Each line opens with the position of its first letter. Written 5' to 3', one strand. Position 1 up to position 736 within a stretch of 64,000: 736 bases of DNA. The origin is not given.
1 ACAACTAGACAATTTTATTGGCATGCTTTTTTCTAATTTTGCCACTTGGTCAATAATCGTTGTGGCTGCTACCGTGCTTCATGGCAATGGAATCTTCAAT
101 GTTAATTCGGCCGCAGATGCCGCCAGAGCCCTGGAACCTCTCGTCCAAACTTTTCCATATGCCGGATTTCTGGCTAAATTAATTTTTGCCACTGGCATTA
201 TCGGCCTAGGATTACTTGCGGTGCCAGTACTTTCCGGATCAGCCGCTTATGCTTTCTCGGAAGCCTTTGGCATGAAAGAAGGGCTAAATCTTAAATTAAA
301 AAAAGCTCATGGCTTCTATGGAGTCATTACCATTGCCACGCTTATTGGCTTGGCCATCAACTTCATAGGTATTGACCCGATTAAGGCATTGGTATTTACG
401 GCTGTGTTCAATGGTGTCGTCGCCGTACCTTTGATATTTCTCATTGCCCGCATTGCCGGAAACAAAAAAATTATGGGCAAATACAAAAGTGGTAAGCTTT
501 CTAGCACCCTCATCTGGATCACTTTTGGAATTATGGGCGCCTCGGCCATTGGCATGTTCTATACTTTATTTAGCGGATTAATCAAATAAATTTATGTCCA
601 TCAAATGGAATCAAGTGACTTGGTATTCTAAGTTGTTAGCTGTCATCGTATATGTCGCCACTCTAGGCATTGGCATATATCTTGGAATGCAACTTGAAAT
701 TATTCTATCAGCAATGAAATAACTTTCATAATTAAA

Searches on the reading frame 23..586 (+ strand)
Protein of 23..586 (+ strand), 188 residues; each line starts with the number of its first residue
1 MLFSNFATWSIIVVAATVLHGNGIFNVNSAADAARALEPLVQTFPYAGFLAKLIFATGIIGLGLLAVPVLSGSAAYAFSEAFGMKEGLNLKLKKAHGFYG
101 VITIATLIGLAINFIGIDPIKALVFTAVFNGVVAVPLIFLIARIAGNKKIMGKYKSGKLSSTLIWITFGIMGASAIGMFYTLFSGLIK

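Call 74: search_protein_families(library=pfam, proteins=[window:23-586:+], max_evalue=0.001)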
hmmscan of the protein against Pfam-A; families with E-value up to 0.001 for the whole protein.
window:23-586:+ (188 aa): 1 family
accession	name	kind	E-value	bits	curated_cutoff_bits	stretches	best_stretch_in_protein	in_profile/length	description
PF01566.24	Nramp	-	1e-23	84.5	29.8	1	1-157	210-356/357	Natural resistance-associated macrophage protein-like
